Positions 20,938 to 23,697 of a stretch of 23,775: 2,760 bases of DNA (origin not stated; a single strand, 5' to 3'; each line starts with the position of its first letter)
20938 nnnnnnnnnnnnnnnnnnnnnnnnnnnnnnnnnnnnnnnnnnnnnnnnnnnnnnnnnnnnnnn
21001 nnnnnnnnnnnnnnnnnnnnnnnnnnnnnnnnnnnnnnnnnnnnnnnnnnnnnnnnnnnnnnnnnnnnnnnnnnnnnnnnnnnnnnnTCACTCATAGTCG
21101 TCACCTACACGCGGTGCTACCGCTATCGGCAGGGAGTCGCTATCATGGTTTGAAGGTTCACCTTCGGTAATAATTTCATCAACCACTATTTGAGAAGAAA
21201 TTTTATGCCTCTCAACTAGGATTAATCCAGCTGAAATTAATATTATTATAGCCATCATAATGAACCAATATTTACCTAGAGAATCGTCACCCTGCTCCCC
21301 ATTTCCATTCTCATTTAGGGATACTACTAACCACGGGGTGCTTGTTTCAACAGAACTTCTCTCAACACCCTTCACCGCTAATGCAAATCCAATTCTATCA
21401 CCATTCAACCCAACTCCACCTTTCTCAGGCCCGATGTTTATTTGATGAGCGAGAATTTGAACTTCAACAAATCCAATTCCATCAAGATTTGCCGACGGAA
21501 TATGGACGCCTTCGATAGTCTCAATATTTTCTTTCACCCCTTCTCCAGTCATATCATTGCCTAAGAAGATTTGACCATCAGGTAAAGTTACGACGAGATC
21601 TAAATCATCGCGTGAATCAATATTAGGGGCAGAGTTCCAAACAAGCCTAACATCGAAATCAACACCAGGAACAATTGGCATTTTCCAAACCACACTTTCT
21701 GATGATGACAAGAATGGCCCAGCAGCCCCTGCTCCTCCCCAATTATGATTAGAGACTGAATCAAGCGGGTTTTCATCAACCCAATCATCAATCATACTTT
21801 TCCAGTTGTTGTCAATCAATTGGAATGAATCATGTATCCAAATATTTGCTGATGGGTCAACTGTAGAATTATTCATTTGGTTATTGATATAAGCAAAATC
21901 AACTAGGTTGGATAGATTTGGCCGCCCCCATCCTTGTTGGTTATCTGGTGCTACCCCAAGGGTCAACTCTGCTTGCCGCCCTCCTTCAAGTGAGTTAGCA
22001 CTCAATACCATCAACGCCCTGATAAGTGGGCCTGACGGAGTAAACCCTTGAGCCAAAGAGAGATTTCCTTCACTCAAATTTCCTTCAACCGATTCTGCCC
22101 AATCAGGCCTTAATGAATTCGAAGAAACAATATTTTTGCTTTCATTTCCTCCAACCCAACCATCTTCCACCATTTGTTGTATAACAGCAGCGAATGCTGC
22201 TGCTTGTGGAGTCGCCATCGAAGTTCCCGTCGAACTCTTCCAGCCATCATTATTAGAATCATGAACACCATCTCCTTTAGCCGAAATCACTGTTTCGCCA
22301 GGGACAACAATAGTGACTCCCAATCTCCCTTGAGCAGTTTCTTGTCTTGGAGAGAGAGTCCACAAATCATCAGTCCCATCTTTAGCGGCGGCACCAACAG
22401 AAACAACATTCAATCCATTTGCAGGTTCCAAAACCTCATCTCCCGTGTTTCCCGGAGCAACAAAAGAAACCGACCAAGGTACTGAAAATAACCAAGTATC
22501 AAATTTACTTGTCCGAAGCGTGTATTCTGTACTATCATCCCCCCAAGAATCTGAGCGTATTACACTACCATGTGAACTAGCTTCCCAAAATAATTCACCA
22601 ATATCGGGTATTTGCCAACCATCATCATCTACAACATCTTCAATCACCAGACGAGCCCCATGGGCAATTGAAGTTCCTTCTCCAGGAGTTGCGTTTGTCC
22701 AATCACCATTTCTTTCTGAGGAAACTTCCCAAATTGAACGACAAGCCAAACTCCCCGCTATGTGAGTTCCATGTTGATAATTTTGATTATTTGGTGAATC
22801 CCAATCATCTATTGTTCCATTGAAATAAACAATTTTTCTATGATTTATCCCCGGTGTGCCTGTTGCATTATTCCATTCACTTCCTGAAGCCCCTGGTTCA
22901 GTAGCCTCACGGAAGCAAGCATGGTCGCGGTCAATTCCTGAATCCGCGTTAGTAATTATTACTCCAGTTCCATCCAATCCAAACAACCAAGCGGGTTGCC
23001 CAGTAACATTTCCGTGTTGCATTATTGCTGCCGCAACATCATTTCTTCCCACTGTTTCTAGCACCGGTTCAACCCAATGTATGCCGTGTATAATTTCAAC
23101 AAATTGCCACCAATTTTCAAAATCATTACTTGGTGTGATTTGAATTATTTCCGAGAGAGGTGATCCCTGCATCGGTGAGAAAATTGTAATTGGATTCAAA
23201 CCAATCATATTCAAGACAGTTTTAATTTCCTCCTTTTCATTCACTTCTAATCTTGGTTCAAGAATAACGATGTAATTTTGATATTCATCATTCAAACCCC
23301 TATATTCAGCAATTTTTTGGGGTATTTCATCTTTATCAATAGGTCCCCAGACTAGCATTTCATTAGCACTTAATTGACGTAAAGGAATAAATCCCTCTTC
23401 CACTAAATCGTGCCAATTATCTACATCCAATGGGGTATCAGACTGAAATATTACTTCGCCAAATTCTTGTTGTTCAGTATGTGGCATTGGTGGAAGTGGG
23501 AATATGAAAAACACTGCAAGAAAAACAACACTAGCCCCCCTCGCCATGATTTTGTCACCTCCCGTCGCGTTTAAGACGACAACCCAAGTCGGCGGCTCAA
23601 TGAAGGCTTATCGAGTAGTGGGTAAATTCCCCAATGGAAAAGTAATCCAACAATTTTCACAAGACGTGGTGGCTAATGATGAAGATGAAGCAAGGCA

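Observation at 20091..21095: MamK-like actin in a non-magnetosome archaeal context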

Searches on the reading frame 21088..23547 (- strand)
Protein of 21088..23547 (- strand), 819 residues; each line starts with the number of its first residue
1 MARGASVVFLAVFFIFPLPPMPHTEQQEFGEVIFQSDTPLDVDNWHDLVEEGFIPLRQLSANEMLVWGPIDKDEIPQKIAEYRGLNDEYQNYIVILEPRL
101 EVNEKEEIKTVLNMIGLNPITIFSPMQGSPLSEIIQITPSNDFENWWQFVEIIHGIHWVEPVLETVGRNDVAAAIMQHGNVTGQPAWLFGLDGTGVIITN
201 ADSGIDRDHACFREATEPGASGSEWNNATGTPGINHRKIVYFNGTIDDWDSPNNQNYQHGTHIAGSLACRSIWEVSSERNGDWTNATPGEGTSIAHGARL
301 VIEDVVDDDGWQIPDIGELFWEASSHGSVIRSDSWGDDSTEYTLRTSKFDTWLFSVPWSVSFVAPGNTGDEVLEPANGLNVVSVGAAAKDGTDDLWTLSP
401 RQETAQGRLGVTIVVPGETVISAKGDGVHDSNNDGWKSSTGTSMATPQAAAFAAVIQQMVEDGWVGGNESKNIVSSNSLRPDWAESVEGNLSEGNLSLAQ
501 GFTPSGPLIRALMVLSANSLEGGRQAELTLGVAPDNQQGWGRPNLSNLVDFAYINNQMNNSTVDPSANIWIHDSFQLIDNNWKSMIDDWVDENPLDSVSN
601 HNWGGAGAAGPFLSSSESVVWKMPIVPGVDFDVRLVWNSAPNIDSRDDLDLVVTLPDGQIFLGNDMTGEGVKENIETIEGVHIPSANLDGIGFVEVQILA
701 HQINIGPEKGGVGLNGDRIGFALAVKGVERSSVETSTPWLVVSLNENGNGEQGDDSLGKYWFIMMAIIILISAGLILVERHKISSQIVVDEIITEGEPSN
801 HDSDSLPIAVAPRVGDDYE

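Call 5: search_protein_families(library=pfam, proteins=[window:21088-23547:-], max_evalue=0.01)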
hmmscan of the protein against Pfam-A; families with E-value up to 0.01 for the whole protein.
window:21088-23547:- (819 aa): 1 family
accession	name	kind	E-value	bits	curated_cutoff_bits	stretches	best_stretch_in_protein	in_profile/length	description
PF00082.27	Peptidase_S8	-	3.4e-22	79.5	21.8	1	193-473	1-268/288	Subtilase family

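Call 6: search_protein_families(library=ncbifam, proteins=[window:21088-23547:-], max_evalue=0.01)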
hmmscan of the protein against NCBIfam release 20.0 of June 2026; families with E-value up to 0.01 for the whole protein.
window:21088-23547:- (819 aa): 2 families
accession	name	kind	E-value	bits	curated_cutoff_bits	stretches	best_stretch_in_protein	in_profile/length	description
NF040553.1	SGO_0316_fam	subfamily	2.2e-07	29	1400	2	404-462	662-713/1486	SGO_0316/SGO_0317 family LPXTG-anchored serine peptidase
TIGR03921.1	T7SS_mycosin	equivalog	1.4e-05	24.4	278.75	1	362-459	153-246/353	type VII secretion-associated serine protease mycosin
